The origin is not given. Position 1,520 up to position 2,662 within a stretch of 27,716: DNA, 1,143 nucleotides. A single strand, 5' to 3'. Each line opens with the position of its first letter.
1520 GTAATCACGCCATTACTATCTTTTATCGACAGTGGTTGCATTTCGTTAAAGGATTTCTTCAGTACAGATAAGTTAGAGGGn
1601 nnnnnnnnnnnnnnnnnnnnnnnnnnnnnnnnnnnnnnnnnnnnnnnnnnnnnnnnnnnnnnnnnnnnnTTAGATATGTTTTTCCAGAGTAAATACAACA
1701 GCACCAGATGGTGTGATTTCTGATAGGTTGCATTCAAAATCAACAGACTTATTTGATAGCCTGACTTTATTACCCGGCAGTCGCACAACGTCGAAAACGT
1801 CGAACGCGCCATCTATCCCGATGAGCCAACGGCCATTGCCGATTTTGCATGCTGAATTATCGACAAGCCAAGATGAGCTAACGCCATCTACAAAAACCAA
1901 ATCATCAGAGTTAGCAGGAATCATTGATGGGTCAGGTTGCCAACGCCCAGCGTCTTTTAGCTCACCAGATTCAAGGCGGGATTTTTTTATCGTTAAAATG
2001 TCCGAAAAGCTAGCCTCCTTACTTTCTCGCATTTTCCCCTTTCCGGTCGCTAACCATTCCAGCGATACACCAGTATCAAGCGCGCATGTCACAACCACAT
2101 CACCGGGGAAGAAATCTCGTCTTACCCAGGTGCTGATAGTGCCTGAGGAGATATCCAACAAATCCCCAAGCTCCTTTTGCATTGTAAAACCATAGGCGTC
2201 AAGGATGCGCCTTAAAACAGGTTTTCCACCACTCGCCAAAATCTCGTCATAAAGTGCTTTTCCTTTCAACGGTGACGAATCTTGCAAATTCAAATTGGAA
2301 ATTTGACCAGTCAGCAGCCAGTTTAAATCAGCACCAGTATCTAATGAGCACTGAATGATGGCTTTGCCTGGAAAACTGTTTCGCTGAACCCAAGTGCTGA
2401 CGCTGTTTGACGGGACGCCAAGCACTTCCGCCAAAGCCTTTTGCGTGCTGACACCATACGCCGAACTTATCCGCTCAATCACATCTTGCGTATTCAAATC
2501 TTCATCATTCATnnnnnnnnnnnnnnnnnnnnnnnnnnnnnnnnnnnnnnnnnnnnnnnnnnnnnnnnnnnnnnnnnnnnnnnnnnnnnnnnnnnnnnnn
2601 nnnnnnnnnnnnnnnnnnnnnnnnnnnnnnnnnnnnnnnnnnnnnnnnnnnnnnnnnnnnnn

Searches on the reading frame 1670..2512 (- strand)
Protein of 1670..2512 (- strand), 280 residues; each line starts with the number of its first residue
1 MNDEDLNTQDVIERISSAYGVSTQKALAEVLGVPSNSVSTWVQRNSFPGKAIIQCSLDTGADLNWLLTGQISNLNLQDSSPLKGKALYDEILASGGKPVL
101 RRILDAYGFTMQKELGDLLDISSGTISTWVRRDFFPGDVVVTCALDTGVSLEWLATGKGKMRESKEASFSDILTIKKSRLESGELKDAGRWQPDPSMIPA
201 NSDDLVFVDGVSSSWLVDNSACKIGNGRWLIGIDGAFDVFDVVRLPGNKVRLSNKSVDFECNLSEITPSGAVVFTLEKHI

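Call 3: search_protein_families(library=pfam, proteins=[window:1670-2512:-], max_evalue=0.01)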
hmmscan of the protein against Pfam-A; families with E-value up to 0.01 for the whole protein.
window:1670-2512:- (280 aa): 11 families
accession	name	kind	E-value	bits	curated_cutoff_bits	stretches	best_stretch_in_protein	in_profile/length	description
PF07022.19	Phage_CI_repr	-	4.5e-54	181.1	22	2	99-162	2-65/65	Bacteriophage CI repressor helix-turn-helix domain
PF16452.10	Phage_CI_C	-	1.6e-18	67.2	27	1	175-267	2-94/101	Bacteriophage CI repressor C-terminal domain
PF15943.11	YdaS_toxin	-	1.8e-06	28.1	30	1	23-54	10-42/65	Bacterial toxin YdaS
PF01381.28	HTH_3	-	4.7e-05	23.8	23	0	100-154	1-55/55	Helix-turn-helix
PF20432.4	Xre-like-HTH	-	0.00013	22.6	25.8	0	12-48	15-45/63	Antitoxin Xre-like helix-turn-helix domain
PF13384.12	HTH_23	-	0.00028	21.1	24.6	0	23-44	19-40/50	Homeodomain-like domain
PF08281.18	Sigma70_r4_2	-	0.0013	18.8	25.7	0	23-44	28-49/54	Sigma-70, region 4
PF12728.13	HTH_17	-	0.0015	19.2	27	0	25-48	5-28/51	Helix-turn-helix domain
PF05269.17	Phage_CII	-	0.0031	18.1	21.3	0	105-155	19-68/91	Bacteriophage CII protein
PF13518.12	HTH_28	-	0.0031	18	25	0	112-132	15-35/52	Helix-turn-helix domain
PF04545.22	Sigma70_r4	-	0.0084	16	24.1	0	112-128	23-39/50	Sigma-70, region 4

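Call 15: find_related_loci(query=A2, collection=genome_contigs, flank=2000)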
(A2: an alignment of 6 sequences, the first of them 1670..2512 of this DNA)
Query A2 (280 aa) in genome_contigs; peptide patterns used: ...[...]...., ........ (x = any residue, [..] = any of these).
182 stretches matched a pattern; 18 encode a relative of the query (tblastn E <= 1e-3); 18 distinct loci.
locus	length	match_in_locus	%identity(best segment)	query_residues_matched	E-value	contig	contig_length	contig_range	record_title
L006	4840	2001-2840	88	1-280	6e-168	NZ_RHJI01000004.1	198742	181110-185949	Escherichia sp. E1V33 1V33_4_consensus, whole genome shotgun sequence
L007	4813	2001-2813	71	11-280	1e-132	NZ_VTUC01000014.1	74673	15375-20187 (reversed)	Enterobacter vonholyi strain E13 NODE_16_length_74673_cov_50.3258, whole genome shotgun sequence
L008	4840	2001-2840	67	1-280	5e-130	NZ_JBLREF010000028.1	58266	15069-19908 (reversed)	Erwinia tasmaniensis strain PPS120 PPS120_S155_L001_(paired)_contig_28, whole genome shotgun sequence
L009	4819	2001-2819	71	8-280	1e-129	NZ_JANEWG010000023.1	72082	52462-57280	Citrobacter sp. Awk 4 510132-22-23, whole genome shotgun sequence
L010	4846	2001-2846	65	1-280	1e-126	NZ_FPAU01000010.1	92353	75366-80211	Kosakonia arachidis strain Ah-143, whole genome shotgun sequence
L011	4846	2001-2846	65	1-280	1e-126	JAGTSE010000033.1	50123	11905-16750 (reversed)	MAG: Proteobacteria bacterium isolate CTSoil_132 scaffold_82, whole genome shotgun sequence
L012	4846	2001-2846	65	1-280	3e-125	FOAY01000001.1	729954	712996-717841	Kosakonia sacchari strain SP1 genome assembly, contig: Ga0060208_101, whole genome shotgun sequence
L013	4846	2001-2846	65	1-280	4e-125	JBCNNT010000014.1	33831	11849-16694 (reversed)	MAG: Enterobacter sp. isolate SMAGNO108 Contig14, whole genome shotgun sequence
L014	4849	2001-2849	65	1-280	6e-125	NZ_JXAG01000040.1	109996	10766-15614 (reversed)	Enterobacter sp. Bisph1 contig040, whole genome shotgun sequence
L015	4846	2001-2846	65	1-280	6e-124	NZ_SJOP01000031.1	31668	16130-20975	Kosakonia quasisacchari strain WCHEs120001 31, whole genome shotgun sequence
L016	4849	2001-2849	65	1-280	7e-123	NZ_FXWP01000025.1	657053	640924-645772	Kosakonia pseudosacchari strain JM-387, whole genome shotgun sequence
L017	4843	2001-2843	67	1-280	4e-127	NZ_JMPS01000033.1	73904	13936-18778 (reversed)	Yokenella regensburgei ATCC 49455 GYRE.assembly.034, whole genome shotgun sequence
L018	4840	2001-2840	56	1-280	2e-106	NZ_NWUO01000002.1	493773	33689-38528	Mixta theicola strain QC88-366 Contig0002, whole genome shotgun sequence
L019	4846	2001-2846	65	1-280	7e-127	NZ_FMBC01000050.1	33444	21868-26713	Kosakonia oryziphila strain REICA_142, whole genome shotgun sequence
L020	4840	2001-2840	52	1-280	2e-98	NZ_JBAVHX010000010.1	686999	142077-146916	MAG: Buttiauxella sp. isolate MFD04635_ilm_asm_bin10 k127_99120, whole genome shotgun sequence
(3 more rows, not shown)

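Call 16: find_related_loci(query=A2, collection=viral_contigs, flank=2000)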
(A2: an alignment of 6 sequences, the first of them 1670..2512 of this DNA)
Query A2 (280 aa) in viral_contigs; peptide patterns used: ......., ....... (x = any residue, [..] = any of these).
174 stretches matched a pattern; 162 encode a relative of the query (tblastn E <= 1e-3); the best 80 are kept; 80 distinct loci.
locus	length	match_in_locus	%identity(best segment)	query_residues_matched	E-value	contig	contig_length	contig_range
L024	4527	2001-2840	100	1-280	0e+0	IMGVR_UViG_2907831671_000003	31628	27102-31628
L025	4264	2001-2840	90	1-280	7e-173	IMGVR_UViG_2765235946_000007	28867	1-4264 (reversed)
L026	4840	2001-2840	89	1-280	2e-169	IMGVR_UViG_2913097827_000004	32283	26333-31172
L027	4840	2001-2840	89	1-280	7e-169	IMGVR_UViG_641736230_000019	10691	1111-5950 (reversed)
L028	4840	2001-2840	89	1-280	2e-168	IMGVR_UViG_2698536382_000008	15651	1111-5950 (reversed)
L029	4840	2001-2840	88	1-280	5e-168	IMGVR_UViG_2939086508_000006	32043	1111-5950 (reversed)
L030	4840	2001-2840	88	1-280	1e-167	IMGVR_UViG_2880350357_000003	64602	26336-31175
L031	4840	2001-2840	89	1-280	1e-168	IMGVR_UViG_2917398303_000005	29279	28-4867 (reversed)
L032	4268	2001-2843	69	1-280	3e-134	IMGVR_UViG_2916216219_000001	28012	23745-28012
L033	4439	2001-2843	69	1-280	5e-134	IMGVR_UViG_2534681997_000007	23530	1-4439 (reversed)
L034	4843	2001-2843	69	1-280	1e-133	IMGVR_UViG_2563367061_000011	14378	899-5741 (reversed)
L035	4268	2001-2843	69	1-280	3e-134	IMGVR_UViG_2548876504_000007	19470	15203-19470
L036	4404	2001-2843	69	1-280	4e-134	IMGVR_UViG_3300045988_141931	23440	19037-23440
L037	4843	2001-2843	69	1-280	2e-133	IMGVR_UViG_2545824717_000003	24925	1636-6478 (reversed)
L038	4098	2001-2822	71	8-280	2e-134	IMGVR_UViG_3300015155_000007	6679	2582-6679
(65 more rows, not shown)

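Call 44: search_solved_structures(query=window:1670-2512:-, max_evalue=0.01, show_alignments=2)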
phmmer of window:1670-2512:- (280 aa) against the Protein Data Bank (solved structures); distinct sequences matched with E-value up to 0.01: 3.
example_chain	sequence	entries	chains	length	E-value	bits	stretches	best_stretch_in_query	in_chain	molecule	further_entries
2fjr_A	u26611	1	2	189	3.7e-22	82.1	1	97-273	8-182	Repressor protein CI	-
2fkd_A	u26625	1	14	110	7.6e-08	35.1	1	211-274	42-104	Repressor protein CI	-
7jvt_C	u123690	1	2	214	1.7e-07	34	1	201-274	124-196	Repressor protein CI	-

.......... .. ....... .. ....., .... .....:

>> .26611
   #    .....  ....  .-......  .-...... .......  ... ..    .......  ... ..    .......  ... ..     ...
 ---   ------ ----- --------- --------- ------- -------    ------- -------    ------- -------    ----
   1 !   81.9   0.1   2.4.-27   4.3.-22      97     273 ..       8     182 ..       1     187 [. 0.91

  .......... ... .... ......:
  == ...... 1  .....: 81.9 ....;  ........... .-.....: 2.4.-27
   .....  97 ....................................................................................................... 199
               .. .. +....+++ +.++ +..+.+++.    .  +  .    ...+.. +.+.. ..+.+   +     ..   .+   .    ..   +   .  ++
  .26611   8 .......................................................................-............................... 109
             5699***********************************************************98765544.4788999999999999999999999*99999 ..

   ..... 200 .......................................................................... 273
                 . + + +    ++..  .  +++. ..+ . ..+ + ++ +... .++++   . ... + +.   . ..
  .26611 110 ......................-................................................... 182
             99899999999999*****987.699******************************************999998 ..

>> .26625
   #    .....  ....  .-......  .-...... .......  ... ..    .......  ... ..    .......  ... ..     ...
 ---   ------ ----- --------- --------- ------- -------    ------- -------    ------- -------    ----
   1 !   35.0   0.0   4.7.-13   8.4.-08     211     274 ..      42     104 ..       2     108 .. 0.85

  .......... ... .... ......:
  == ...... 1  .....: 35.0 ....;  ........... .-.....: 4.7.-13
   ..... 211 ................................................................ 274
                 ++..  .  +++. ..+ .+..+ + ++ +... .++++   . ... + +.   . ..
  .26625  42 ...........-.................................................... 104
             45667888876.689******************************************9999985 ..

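Call 51: find_homologous_proteins(query=window:1670-2512:-, max_evalue=1e-10)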
Query window:1670-2512:- (280 aa): 1016 proteins with E <= 1e-10 among 3276 candidates; the best 120 are listed.
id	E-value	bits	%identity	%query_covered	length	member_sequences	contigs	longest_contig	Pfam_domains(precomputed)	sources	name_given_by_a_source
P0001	1.7e-181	620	100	100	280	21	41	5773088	PF07022.20,PF16452.11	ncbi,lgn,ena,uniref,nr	ncbi:hypothetical protein AI2943V1_1279 [Klebsiella oxytoca]|uniref:phage repressor protein CI n=1 T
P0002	4.9e-165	566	90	100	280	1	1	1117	PF07022.20,PF16452.11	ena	-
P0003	8.8e-165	565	90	100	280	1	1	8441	PF07022.20,PF16452.11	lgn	-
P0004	4.2e-164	563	89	100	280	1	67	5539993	PF07022.20,PF16452.11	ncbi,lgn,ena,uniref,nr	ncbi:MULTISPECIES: phage repressor protein CI [Enterobacteriaceae]|uniref:phage repressor protein CI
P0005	1.1e-163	561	89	100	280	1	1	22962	PF07022.20,PF16452.11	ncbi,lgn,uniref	ncbi:phage repressor protein CI [Enterobacter hormaechei]|uniref:phage repressor protein CI n=1 Tax=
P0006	1.3e-163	561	89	100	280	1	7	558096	PF07022.20,PF16452.11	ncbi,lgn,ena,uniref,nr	ncbi:TPA: phage repressor protein CI [Cronobacter sakazakii]|uniref:phage repressor protein CI n=1 T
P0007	1.3e-163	561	89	100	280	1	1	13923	PF07022.20,PF16452.11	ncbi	-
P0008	1.9e-163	560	89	100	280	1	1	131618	PF07022.20,PF16452.11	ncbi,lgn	ncbi:TPA: phage repressor protein CI [Enterobacter roggenkampii]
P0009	2.6e-163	560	89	100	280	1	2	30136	PF07022.20,PF16452.11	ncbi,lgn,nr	ncbi:TPA: phage repressor protein CI [Klebsiella pneumoniae]|nr:phage repressor protein CI [Klebsiel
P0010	4.0e-163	559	89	100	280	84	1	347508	PF07022.20,PF16452.11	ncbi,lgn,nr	ncbi:phage repressor protein CI [Salmonella enterica]|nr:phage repressor protein CI [Salmonella ente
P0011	7.4e-163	558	89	100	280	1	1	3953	PF07022.20,PF16452.11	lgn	-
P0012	1.3e-162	558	89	100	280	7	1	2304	PF07022.20,PF16452.11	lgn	-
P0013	2.7e-162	557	88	100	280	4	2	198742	PF07022.20,PF16452.11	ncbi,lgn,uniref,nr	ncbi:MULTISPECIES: phage repressor protein CI [unclassified Escherichia]|uniref:phage repressor prot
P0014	5.2e-155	533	86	100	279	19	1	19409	PF07022.20,PF16452.11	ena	-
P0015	5.5e-152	523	84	100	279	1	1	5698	PF15943.12,PF01381.29,PF07022.20,PF16452.11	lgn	-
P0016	1.4e-148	512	82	100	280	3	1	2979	PF07022.20,PF16452.11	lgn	-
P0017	1.4e-146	505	80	100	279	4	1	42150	PF15943.12,PF01381.29,PF07022.20,PF16452.11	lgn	-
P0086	7.2e-124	431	68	100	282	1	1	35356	PF12728.14,PF13384.13,PF15943.12,PF01381.29,PF08281.19,PF07022.20,PF16452.11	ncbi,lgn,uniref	ncbi:phage repressor protein CI [Lonsdalea quercina]|uniref:phage repressor protein CI n=1 Tax=Lonsd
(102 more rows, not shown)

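Call 53: find_encoding_contigs(protein=P0017, flank=700, max_places=1)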
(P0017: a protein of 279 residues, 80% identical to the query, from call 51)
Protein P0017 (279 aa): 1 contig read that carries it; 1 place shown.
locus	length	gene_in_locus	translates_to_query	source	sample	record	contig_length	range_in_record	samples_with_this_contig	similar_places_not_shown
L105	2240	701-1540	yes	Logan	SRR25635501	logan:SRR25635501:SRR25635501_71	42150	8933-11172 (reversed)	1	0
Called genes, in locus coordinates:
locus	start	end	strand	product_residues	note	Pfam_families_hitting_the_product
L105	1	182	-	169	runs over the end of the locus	PF06892:Phage_CP76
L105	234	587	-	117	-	-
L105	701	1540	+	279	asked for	PF01381:HTH_3 (faint), PF07022:Phage_CI_repr, PF15943:YdaS_toxin (faint), PF07022:Phage_CI_repr, PF16452:Phage_CI_C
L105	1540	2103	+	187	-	-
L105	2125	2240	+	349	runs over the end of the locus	PF24624:Int_N, PF00589:Phage_integrase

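Call 54: find_encoding_contigs(protein=P0086, flank=700, max_places=1)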
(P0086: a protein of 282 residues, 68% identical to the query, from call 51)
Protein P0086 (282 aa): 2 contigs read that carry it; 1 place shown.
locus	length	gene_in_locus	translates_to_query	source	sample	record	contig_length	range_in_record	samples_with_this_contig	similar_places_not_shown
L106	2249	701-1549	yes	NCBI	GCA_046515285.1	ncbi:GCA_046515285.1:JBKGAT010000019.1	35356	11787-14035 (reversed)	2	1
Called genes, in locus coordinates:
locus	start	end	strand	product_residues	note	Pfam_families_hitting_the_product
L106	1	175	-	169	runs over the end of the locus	PF06892:Phage_CP76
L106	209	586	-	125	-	-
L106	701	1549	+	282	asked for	PF07022:Phage_CI_repr, PF13384:HTH_23 (faint), PF15943:YdaS_toxin (faint), PF01381:HTH_3 (faint), PF08281:Sigma70_r4_2 (faint), PF12728:HTH_17 (faint), PF07022:Phage_CI_repr, PF16452:Phage_CI_C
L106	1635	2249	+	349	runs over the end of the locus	PF24624:Int_N, PF00589:Phage_integrase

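Call 55: find_encoding_contigs(protein=P0016, flank=700, max_places=1)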
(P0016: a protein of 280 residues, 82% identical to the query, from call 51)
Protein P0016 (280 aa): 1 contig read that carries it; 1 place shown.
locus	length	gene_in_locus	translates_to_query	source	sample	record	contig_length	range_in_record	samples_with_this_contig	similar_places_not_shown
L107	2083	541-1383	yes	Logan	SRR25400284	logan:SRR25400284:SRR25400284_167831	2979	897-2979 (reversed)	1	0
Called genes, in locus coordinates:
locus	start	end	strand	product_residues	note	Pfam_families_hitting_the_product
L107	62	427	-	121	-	-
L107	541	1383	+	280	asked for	PF07022:Phage_CI_repr, PF16452:Phage_CI_C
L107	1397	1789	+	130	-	-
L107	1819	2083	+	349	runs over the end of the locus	PF24624:Int_N, PF00589:Phage_integrase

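Call 56: find_encoding_contigs(protein=P0015, flank=700, max_places=1)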
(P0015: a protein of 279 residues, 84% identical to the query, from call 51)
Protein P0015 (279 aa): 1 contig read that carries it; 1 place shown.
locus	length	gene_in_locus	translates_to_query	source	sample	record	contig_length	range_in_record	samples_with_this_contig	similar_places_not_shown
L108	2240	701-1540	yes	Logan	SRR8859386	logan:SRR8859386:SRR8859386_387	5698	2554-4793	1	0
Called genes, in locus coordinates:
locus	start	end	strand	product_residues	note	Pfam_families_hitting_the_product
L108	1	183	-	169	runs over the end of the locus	PF06892:Phage_CP76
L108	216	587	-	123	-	-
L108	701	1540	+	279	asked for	PF01381:HTH_3 (faint), PF07022:Phage_CI_repr, PF15943:YdaS_toxin (faint), PF07022:Phage_CI_repr, PF16452:Phage_CI_C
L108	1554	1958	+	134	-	-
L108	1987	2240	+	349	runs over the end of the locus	PF24624:Int_N, PF00589:Phage_integrase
